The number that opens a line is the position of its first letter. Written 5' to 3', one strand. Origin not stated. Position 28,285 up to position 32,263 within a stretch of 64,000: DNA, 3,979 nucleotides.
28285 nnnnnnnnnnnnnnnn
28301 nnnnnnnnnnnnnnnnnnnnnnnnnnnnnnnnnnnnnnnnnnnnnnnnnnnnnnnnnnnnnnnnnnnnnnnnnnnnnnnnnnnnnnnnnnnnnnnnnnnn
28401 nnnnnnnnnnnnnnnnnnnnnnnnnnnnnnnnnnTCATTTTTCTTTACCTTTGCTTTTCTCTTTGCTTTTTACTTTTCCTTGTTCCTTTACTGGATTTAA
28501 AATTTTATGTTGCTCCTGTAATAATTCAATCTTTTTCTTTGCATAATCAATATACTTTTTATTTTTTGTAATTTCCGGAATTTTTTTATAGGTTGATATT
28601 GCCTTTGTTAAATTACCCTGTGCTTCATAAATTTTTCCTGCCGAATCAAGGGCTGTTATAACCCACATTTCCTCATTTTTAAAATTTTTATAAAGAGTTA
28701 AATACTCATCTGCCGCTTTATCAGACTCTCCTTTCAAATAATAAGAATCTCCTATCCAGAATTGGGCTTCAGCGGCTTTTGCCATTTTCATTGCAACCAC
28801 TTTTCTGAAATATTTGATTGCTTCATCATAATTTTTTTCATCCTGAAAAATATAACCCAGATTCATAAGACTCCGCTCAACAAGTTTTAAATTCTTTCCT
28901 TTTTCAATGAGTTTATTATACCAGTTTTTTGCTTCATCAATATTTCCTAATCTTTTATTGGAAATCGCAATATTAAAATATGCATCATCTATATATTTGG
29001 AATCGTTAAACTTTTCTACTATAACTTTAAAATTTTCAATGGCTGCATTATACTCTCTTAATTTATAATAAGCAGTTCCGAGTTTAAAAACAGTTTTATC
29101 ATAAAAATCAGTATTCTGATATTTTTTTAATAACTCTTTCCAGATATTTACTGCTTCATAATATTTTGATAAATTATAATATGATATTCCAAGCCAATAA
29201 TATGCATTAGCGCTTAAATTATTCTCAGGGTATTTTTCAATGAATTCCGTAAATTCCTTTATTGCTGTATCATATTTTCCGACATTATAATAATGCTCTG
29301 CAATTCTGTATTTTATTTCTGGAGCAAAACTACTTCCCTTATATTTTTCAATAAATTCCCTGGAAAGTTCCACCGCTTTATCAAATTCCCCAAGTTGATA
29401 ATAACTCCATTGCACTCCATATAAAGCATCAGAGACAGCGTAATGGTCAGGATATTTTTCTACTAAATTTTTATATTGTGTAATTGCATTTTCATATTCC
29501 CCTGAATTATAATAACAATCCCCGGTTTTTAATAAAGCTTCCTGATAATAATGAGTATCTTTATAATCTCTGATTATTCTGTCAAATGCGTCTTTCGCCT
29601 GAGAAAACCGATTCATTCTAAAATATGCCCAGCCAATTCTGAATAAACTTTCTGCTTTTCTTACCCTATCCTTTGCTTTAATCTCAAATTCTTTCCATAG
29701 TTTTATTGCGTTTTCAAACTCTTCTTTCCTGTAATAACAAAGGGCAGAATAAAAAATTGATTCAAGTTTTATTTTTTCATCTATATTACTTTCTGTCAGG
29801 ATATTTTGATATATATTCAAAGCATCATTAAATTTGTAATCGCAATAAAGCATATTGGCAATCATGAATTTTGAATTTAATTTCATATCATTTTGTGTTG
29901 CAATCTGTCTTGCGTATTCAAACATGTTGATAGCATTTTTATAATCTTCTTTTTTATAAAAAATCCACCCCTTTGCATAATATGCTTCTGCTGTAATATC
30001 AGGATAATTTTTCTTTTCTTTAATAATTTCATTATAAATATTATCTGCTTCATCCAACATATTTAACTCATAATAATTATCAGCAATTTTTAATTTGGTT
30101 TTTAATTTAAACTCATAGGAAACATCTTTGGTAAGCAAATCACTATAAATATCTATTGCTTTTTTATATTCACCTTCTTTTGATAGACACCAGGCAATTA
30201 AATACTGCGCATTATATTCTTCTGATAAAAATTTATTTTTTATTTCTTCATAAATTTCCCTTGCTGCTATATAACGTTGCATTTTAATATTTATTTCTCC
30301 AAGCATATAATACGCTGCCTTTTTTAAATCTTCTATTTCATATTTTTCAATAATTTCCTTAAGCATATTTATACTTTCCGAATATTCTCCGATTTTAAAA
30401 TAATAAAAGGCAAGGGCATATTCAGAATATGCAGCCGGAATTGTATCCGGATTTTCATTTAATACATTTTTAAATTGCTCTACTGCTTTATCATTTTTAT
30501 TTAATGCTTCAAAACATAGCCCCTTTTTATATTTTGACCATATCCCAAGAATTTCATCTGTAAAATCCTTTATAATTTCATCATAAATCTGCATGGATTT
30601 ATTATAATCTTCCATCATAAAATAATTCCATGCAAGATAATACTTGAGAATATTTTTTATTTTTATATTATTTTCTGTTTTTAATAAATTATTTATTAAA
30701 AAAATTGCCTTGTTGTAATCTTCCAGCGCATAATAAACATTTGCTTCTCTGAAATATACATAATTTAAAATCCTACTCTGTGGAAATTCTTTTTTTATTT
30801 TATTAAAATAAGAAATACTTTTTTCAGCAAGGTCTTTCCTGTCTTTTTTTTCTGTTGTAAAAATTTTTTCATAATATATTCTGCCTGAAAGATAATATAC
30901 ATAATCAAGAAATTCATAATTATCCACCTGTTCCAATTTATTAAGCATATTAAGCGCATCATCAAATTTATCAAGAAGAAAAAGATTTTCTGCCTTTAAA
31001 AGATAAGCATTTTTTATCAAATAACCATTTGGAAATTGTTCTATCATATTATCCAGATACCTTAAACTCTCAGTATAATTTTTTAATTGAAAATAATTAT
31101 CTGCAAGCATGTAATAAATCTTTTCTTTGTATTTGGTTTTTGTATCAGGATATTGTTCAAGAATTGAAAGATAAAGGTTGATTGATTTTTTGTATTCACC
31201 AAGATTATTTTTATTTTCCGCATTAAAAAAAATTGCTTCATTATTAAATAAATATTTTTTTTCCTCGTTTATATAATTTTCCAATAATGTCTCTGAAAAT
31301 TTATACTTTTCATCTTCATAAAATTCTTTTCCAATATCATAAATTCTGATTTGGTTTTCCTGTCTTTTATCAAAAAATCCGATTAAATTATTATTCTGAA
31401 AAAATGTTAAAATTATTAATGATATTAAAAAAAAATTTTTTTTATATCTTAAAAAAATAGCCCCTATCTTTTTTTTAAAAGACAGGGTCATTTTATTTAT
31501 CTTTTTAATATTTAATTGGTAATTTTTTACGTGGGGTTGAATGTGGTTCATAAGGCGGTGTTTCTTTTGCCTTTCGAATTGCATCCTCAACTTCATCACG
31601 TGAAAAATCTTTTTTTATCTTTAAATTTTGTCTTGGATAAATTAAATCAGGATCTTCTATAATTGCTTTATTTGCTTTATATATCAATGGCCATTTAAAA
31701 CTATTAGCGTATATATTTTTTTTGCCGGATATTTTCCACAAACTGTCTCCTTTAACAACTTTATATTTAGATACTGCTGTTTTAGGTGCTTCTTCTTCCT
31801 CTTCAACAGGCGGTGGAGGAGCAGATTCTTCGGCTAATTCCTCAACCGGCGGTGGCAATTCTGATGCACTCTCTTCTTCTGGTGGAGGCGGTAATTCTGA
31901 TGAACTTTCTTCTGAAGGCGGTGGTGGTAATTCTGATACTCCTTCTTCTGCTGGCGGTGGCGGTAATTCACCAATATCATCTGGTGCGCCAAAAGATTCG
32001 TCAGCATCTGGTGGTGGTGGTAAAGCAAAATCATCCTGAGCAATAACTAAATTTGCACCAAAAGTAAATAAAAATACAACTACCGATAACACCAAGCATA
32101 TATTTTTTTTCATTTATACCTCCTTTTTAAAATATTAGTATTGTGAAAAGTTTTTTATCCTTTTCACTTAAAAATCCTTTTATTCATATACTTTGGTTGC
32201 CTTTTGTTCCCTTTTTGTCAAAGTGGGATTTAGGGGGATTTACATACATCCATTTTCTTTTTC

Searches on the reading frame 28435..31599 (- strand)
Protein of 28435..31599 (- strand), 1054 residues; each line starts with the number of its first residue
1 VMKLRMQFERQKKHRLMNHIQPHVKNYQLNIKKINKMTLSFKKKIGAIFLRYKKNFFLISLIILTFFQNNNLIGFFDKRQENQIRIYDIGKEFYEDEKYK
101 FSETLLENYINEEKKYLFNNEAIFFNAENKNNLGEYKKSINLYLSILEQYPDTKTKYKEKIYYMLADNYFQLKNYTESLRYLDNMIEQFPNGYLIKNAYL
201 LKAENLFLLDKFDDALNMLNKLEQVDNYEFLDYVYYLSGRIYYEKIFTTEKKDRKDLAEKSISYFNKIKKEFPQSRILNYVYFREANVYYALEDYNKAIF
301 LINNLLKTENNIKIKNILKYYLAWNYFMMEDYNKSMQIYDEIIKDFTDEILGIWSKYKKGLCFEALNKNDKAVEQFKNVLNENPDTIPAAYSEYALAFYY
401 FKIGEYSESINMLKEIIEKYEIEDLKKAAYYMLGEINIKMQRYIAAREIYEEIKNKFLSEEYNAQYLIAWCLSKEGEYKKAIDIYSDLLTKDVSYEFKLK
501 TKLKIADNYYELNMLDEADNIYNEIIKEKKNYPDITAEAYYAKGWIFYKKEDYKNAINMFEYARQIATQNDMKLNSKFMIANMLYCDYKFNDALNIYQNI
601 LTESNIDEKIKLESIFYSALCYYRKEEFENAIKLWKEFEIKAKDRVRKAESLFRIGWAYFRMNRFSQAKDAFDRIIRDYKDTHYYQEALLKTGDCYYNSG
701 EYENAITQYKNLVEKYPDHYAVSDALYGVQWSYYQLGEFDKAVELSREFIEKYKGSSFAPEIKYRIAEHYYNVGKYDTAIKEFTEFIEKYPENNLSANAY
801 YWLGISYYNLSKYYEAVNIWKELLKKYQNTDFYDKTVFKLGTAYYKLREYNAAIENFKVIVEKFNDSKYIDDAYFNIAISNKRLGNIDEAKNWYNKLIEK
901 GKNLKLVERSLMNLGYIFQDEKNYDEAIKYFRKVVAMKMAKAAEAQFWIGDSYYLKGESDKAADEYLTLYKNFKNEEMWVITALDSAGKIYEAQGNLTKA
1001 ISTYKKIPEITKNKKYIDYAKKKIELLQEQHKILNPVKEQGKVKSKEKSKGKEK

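Call 9: search_protein_families(library=ncbifam, proteins=[window:28435-31599:-])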
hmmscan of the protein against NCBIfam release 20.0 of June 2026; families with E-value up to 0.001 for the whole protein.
window:28435-31599:- (1054 aa): 19 families
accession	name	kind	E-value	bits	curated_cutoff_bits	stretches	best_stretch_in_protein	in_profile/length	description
TIGR02795.1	tol_pal_ybgF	equivalog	3.8e-77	256.6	90.1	8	761-848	3-90/119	tol-pal system protein YbgF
TIGR03302.1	OM_YfiO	subfamily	2e-49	168.3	81.4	7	641-735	25-119/239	outer membrane protein assembly factor BamD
NF052312.1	T9SS_PorW_SprE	equivalog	2.2e-36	125.8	250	4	655-858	110-314/716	type IX secretion system periplasmic lipoprotein PorW/SprE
NF040959.1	MamA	equivalog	1.5e-30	106.2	200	6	796-938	70-203/204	magnetosome protein MamA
NF008757.0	PRK11788.1-5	equivalog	9.6e-26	90.8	363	4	621-799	150-321/388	lipopolysaccharide assembly protein LapB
NF008755.0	PRK11788.1-3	equivalog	3.6e-19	69.4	430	1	838-1020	74-251/388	lipopolysaccharide assembly protein LapB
NF047371.1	FlcA_CTERM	equivalog_domain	2.2e-18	66.1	300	2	471-607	408-540/646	periplasmic flagellar collar protein FlcA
NF047507.1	TPR_BatC_Lepto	exception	4.3e-18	65.6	175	0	506-566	65-125/214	TPR repeat-containing protein BatC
NF053607.1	CHU_0125_OmpA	equivalog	1.6e-14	53.4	620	3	836-936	21-115/639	CHU_0125 family OmpA-like outer membrane integrity protein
NF008756.0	PRK11788.1-4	equivalog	5.2e-14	52.1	474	2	884-1035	120-263/389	lipopolysaccharide assembly protein LapB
NF008753.0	PRK11788.1-1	equivalog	1.1e-13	51.1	395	2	739-938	51-244/389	lipopolysaccharide assembly protein LapB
NF008068.0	PRK10803.1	equivalog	5.5e-13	49.5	383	2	663-766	157-260/263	cell division protein CpoB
NF052415.1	T3SS_chap_SctY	equivalog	1.8e-11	44.5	70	0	392-452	42-102/106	type III secretion apparatus assembly chaperone SctY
NF033762.1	social_mot_Tgl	equivalog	4.5e-08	32.8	225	1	888-1006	83-195/252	social motility TPR repeat lipoprotein Tgl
NF033920.0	C39_PA2778_fam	equivalog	1.7e-06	27.7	150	0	814-896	173-249/255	PA2778 family cysteine peptidase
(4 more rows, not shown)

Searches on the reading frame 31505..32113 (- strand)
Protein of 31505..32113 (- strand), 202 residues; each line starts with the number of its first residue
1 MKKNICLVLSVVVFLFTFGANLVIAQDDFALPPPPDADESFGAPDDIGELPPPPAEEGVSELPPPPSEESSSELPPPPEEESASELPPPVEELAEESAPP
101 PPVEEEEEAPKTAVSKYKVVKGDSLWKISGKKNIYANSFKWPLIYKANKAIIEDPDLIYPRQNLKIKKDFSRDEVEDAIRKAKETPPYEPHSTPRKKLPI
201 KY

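Call 8: search_protein_families(library=ncbifam, proteins=[window:31505-32113:-])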
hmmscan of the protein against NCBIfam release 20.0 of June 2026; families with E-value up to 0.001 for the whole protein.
window:31505-32113:- (202 aa): 5 families
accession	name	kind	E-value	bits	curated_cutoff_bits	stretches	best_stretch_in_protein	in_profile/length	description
NF008399.0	PRK11198.1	equivalog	3.9e-13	50.1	134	1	107-167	88-146/149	peptidoglycan-binding protein LysM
NF033163.1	lipo_LipL71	equivalog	8.1e-12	44.8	600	1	114-167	407-459/471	lipoprotein LipL71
TIGR02899.1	spore_safA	subfamily_domain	1.8e-06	27.8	67.85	1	119-166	1-42/44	SafA/ExsA family spore coat assembly protein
NF004974.0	PRK06347.1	equivalog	0.00024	20.3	701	1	111-167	402-450/592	1,4-beta-N-acetylmuramoylhydrolase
NF046106.1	ResusProRpf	equivalog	0.00029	20.5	180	1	118-165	210-254/258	resuscitation-promoting factor Rpf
